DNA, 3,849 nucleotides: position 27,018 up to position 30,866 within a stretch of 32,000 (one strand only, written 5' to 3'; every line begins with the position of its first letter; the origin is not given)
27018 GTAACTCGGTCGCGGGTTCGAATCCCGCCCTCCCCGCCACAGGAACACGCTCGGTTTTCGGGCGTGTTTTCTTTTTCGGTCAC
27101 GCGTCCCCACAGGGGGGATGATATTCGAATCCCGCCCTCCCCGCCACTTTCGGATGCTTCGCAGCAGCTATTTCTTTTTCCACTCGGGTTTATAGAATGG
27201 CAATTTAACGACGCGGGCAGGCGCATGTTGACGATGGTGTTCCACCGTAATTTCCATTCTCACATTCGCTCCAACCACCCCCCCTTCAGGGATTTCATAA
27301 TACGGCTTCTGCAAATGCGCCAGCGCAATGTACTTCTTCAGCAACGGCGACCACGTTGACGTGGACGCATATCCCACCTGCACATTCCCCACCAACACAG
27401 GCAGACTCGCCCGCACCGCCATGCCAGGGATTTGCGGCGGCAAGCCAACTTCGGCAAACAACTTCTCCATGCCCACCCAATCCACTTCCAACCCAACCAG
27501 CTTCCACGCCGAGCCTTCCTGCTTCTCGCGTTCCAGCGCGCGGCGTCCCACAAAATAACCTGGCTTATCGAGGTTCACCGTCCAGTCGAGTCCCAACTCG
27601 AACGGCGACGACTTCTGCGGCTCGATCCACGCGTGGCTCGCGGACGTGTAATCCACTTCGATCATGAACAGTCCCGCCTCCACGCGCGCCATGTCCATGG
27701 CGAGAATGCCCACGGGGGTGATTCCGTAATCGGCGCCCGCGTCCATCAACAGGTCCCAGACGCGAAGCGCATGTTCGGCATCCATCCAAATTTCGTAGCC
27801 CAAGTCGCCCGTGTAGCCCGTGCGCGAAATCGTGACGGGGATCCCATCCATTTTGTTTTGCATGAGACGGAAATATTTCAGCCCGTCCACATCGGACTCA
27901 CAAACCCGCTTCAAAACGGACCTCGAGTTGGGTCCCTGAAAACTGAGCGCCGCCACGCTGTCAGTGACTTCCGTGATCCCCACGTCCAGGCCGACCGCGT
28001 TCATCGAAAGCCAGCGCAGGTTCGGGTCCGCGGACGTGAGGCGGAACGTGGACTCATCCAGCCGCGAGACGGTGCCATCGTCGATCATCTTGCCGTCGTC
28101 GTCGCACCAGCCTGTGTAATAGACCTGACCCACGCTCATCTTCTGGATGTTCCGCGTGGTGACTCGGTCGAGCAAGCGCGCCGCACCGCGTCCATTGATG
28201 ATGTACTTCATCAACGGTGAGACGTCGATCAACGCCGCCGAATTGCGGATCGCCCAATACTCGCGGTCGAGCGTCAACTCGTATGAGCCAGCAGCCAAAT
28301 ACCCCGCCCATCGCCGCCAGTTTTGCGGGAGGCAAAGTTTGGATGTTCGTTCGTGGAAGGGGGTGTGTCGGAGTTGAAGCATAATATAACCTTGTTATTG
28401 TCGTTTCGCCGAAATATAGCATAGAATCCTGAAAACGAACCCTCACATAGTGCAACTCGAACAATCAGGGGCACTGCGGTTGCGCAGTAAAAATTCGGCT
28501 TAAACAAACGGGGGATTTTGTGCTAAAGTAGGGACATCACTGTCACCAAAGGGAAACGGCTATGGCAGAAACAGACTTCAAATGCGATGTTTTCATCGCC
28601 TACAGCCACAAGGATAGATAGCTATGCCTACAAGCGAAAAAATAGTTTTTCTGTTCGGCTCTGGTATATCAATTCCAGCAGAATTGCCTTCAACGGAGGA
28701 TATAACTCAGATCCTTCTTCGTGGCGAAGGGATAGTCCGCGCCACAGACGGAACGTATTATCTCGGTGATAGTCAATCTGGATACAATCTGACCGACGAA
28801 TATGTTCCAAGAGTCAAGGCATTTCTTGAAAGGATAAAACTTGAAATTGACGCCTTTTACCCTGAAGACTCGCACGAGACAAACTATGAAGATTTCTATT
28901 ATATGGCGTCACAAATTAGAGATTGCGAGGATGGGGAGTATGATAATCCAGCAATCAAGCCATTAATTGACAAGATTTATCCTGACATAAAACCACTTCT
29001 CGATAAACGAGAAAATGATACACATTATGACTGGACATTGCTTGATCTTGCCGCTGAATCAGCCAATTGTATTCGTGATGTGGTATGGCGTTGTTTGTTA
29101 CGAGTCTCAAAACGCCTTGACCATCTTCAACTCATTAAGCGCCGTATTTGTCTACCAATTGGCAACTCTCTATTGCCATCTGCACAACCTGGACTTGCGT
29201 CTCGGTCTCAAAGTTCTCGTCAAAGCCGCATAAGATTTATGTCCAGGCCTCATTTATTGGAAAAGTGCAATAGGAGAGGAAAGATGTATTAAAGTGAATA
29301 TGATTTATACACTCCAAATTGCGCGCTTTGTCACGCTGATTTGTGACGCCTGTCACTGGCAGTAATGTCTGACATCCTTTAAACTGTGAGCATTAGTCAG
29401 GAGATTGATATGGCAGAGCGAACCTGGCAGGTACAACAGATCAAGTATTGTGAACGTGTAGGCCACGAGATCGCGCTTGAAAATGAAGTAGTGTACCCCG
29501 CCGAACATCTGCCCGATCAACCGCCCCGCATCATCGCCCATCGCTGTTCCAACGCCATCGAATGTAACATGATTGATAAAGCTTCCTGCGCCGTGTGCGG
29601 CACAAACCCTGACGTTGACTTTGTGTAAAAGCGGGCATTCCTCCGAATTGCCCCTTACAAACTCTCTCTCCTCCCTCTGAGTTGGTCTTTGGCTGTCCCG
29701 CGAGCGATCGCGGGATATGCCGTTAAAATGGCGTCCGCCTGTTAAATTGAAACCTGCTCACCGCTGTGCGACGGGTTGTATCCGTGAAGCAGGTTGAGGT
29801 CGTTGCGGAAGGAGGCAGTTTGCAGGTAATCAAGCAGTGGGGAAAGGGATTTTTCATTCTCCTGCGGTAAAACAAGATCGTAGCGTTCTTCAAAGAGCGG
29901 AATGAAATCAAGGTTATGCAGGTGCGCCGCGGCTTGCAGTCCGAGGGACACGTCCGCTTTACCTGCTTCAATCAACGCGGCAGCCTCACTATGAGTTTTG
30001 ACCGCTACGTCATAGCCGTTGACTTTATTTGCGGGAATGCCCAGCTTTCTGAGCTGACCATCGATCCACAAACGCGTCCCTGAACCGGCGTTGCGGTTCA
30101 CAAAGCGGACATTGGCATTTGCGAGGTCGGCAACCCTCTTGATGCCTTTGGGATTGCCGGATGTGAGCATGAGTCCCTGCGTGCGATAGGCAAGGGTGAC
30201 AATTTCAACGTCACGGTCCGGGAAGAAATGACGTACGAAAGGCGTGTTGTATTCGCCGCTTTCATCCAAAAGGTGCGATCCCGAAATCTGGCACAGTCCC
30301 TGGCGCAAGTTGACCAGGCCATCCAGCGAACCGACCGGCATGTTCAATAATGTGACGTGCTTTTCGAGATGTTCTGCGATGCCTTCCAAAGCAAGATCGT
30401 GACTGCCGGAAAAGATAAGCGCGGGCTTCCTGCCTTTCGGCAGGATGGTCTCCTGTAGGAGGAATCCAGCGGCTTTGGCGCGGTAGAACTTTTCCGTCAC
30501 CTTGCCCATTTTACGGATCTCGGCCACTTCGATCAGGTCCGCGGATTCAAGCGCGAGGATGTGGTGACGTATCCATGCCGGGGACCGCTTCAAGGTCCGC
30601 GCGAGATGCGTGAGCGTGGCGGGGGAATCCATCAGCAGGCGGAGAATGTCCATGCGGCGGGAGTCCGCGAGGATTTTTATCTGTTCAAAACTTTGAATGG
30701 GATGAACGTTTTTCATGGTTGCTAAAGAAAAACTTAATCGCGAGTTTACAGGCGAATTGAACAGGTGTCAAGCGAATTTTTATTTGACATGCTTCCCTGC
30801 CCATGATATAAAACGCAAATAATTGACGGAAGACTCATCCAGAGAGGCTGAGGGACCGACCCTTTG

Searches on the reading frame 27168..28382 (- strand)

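Call 92: search_protein_families(library=pfam, max_evalue=0.001, proteins=[window:27168-28382:-])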
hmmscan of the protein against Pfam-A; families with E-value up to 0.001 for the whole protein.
window:27168-28382:- (404 aa): 2 families
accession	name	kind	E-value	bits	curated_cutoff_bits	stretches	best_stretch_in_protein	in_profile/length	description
PF01571.26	GCV_T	-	4.1e-60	203.6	25.6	1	21-267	11-254/255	Aminomethyltransferase folate-binding domain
PF08669.17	GCV_T_C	-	1.2e-10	41.5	25.9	1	313-398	5-80/80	Glycine cleavage T-protein C-terminal barrel domain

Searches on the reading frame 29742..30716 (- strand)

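Call 92: search_protein_families(library=pfam, max_evalue=0.001, proteins=[window:29742-30716:-])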
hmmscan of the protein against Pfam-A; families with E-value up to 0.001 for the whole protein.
window:29742-30716:- (324 aa): 7 families
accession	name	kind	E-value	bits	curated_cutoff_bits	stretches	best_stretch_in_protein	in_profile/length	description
PF12727.12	PBP_like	-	9.5e-62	208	27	1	115-298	2-192/193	PBP superfamily domain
PF12840.13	HTH_20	-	2.1e-07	31.2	27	1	16-64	1-50/51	Helix-turn-helix domain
PF13531.11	SBP_bac_11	-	4.6e-07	30.3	25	1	171-276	72-182/227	Bacterial extracellular solute-binding protein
PF01022.26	HTH_5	-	7.2e-07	29.4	22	1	18-63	1-46/47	Bacterial regulatory protein, arsR family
PF25212.1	HVO_A0114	-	5.3e-05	23.4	27.6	1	8-67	11-71/84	HVO_A0114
PF12974.12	Phosphonate-bd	-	9.6e-05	22.3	27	0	181-262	87-165/242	ABC transporter, phosphonate, periplasmic substrate-binding protein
PF03466.25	LysR_substrate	-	0.0001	22.2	28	0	237-287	37-88/209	LysR substrate binding domain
